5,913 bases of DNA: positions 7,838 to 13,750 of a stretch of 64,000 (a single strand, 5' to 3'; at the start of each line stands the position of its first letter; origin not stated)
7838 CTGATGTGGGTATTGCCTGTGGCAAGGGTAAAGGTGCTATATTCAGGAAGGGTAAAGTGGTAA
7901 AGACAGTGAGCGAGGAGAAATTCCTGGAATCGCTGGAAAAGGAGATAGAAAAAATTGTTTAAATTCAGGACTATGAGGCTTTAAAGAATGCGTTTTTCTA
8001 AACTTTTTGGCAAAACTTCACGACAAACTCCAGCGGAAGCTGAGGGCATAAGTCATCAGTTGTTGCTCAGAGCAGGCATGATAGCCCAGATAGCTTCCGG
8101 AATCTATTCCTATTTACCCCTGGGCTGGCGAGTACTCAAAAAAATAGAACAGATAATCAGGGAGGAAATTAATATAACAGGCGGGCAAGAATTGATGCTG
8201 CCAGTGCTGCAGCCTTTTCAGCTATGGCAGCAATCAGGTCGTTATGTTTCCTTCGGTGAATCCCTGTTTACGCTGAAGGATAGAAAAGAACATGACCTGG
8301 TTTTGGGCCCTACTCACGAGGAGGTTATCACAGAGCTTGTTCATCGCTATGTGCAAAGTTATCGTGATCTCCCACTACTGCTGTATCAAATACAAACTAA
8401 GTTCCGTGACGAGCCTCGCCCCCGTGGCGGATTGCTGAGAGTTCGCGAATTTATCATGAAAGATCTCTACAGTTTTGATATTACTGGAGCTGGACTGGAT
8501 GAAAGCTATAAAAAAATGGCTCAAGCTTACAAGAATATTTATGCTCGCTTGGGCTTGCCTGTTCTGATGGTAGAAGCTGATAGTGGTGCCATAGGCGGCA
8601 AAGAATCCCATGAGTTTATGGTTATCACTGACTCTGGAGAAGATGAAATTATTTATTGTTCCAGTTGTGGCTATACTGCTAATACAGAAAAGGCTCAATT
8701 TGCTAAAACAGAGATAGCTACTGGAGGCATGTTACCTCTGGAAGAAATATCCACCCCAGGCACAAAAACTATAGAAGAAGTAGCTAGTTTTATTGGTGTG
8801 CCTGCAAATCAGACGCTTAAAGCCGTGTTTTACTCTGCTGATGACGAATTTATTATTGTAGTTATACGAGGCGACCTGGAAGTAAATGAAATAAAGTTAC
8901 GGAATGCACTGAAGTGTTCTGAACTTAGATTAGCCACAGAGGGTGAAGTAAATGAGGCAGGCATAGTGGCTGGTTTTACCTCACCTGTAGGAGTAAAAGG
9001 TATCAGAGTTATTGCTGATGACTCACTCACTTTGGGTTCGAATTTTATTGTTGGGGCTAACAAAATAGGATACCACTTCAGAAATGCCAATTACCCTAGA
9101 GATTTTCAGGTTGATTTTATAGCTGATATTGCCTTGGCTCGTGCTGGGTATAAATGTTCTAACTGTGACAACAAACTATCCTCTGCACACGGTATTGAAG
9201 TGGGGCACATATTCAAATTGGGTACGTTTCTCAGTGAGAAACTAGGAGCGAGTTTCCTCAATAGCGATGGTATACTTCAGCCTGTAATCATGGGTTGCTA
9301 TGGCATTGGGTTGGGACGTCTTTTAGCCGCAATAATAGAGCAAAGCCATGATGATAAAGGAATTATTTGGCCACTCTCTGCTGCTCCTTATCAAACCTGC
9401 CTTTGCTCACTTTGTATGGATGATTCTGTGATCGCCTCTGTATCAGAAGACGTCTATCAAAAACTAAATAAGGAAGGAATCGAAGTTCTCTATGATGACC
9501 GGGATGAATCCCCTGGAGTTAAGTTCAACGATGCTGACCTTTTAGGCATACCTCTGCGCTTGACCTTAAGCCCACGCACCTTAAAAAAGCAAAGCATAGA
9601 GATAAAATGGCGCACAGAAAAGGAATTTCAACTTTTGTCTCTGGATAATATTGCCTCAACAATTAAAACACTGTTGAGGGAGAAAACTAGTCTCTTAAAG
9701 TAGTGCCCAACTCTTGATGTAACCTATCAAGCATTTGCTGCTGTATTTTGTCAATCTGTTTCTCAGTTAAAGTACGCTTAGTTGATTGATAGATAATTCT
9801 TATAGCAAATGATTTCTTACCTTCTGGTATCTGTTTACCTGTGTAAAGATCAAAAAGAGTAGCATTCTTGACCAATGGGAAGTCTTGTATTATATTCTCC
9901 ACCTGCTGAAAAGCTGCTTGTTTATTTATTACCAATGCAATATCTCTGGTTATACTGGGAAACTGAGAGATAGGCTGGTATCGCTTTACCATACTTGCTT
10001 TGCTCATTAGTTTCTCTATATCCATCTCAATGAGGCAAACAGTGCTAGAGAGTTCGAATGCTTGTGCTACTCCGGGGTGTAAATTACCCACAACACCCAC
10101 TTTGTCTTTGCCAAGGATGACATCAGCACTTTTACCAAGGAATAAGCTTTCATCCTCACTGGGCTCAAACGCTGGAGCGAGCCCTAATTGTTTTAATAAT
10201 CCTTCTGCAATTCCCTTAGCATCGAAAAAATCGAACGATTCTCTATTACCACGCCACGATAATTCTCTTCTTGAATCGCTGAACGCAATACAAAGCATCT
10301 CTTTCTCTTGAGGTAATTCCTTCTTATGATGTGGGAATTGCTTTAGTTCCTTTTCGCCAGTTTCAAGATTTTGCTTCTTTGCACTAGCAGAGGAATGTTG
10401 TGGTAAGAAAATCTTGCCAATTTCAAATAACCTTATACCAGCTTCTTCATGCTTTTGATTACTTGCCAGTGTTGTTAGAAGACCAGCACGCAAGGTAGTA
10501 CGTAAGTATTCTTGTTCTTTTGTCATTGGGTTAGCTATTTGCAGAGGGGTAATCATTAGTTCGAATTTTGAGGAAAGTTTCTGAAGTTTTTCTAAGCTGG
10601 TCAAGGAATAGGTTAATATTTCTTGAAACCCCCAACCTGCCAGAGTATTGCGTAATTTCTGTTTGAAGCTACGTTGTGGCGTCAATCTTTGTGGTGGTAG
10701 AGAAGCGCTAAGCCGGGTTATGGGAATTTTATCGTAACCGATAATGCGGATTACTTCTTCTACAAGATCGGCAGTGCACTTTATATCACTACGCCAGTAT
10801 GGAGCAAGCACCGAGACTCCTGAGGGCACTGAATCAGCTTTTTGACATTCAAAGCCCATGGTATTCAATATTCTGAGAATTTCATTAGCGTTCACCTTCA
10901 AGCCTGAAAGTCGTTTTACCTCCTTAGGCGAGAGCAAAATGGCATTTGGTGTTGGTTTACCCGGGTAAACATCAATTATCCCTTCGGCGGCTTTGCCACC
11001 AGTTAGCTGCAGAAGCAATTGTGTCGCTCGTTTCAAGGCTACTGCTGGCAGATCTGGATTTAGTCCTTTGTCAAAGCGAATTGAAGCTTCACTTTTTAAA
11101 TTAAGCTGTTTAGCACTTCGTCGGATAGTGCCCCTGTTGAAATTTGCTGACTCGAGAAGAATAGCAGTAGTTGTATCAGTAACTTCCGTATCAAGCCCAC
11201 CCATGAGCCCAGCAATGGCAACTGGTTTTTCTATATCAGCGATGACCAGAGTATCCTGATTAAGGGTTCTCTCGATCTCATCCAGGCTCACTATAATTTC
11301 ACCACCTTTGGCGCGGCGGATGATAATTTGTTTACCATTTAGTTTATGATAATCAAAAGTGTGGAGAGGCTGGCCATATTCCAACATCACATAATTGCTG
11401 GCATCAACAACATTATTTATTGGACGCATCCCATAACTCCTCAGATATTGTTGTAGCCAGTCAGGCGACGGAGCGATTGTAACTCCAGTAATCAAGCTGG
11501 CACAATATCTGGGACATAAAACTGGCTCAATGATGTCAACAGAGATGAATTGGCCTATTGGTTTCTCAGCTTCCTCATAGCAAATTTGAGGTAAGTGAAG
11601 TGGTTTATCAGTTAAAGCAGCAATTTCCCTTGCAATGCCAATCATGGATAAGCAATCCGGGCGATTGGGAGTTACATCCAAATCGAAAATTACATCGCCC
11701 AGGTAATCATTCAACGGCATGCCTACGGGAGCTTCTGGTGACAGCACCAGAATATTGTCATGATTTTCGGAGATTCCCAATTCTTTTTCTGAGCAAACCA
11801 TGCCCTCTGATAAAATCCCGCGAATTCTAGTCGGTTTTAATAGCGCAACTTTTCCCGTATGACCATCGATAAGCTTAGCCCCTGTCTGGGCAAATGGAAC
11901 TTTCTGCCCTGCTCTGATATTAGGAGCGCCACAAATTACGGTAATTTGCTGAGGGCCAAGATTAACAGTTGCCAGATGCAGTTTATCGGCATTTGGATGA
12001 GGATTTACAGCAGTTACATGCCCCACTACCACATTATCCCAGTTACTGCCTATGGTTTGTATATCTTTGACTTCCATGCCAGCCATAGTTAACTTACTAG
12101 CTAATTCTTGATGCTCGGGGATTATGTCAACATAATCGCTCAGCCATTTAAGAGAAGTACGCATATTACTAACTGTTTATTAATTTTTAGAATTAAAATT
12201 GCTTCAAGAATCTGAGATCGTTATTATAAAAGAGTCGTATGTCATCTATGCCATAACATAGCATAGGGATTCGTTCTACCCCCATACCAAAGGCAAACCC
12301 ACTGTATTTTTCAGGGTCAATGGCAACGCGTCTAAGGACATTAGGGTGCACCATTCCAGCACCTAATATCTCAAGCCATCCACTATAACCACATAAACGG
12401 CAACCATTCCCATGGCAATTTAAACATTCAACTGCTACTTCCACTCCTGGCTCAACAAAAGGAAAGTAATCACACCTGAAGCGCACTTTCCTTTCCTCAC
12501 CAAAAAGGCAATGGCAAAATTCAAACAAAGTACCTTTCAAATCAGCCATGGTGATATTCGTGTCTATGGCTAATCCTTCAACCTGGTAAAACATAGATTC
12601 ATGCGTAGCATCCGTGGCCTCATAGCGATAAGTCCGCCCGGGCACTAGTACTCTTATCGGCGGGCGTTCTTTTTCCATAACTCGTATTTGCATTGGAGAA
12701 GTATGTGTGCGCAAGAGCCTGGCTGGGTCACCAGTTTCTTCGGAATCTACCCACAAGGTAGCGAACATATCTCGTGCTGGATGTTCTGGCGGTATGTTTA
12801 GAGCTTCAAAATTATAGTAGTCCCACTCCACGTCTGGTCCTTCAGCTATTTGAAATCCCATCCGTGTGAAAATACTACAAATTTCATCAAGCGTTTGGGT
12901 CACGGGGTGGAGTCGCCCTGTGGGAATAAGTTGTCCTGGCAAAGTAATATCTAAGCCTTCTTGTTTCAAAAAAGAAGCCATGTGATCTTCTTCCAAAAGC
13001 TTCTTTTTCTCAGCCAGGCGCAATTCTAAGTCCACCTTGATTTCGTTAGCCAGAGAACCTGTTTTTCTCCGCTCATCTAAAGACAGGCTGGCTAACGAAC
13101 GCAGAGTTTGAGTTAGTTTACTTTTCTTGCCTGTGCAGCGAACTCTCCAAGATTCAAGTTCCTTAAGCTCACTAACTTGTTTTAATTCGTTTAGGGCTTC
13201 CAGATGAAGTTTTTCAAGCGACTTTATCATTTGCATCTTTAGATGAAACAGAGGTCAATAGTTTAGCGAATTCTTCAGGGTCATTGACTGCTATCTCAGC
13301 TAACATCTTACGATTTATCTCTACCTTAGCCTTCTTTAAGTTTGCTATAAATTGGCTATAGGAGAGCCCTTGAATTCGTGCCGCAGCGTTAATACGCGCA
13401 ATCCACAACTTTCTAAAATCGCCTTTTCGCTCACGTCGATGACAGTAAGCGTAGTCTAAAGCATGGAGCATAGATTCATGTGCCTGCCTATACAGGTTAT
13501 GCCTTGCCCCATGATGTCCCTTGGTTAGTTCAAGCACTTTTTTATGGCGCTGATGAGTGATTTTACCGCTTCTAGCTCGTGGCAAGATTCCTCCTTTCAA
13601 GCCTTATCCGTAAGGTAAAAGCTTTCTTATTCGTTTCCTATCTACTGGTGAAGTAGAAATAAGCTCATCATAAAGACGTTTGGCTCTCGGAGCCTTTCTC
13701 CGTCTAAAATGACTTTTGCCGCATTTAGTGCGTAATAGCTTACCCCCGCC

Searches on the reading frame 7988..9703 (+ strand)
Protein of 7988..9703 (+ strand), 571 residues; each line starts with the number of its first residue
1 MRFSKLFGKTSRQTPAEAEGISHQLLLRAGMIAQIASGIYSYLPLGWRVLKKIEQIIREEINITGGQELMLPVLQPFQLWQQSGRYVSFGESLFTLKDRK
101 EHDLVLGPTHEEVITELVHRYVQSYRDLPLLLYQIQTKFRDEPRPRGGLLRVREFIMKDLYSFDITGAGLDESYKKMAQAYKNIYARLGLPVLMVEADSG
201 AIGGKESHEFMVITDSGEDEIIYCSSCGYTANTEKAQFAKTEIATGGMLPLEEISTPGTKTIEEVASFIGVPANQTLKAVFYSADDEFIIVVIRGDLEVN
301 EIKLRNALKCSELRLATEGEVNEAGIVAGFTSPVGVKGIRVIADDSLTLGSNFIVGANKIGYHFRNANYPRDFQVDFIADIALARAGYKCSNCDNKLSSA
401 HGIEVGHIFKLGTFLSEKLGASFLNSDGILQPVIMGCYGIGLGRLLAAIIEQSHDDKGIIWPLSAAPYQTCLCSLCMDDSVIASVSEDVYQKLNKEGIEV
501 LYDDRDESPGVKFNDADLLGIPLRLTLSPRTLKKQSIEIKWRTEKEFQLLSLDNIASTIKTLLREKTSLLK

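Call 69: search_protein_families(library=pfam, proteins=[window:7988-9703:+], max_evalue=0.00001)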
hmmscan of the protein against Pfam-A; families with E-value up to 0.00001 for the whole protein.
window:7988-9703:+ (571 aa): 3 families
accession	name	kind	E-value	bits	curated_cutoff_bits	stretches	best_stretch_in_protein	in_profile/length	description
PF00587.30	tRNA-synt_2b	-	8.1e-37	127.4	29.3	1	94-452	1-178/179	tRNA synthetase class II core domain (G, H, P, S and T)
PF04073.20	tRNA_edit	-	8.3e-27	94.2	25.5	1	256-368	1-117/123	Aminoacyl-tRNA editing domain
PF03129.25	HGTP_anticodon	-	6.9e-19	68.2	21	1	484-561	16-93/94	Anticodon binding domain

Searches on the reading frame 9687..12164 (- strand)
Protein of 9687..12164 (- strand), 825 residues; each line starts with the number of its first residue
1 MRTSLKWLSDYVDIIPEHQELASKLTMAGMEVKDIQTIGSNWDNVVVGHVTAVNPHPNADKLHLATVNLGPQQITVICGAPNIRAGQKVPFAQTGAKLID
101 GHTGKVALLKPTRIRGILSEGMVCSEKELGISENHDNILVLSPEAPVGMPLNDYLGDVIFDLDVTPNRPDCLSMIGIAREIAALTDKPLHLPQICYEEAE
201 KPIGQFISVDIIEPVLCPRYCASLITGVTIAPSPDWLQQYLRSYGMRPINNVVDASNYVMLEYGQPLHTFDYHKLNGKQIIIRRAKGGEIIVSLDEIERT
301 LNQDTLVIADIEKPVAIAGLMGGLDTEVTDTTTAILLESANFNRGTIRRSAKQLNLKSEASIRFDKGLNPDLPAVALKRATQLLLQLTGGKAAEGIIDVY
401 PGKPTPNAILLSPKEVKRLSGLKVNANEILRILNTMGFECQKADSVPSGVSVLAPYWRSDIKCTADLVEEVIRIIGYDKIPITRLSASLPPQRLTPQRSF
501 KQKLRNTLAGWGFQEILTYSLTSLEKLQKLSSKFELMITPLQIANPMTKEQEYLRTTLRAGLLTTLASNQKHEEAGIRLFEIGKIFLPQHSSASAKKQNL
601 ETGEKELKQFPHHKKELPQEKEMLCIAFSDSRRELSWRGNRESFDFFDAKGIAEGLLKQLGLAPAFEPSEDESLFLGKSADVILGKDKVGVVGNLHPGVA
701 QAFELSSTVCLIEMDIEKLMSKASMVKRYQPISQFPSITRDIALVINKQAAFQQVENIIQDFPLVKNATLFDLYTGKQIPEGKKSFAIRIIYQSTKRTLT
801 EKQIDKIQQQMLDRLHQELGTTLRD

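Call 69: search_protein_families(library=pfam, proteins=[window:9687-12164:-], max_evalue=0.00001)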
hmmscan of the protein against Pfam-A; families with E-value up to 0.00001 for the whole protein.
window:9687-12164:- (825 aa): 5 families
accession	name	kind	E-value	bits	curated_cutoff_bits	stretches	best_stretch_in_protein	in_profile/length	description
PF03483.22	B3_4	-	9.3e-67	224.4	29.3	1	217-389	2-174/174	B3/4 domain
PF17759.6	tRNA_synthFbeta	-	4.6e-58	196.6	22.4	1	480-716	1-214/214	Phenylalanyl tRNA synthetase beta chain CLM domain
PF03147.19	FDX-ACB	-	5.3e-28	97.7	31.1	1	733-824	1-94/94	Ferredoxin-fold anticodon binding domain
PF01588.26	tRNA_bind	-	3.3e-19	69.2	27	1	45-149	1-95/96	Putative tRNA binding domain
PF03484.21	B5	-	3.2e-17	62.9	28.6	1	410-477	2-67/67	tRNA synthetase B5 domain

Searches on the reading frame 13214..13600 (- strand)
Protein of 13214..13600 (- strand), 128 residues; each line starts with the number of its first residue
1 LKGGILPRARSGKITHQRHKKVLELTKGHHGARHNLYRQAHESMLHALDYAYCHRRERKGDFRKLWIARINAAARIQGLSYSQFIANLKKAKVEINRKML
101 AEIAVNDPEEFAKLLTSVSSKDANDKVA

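Call 65: search_protein_families(library=pfam, proteins=[window:13214-13600:-], max_evalue=0.01)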
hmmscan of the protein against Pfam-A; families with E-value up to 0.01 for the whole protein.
window:13214-13600:- (128 aa): 1 family
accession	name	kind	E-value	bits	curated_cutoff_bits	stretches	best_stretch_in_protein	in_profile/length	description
PF00453.23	Ribosomal_L20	-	1.5e-42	144.5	30.8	1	8-114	1-107/107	Ribosomal protein L20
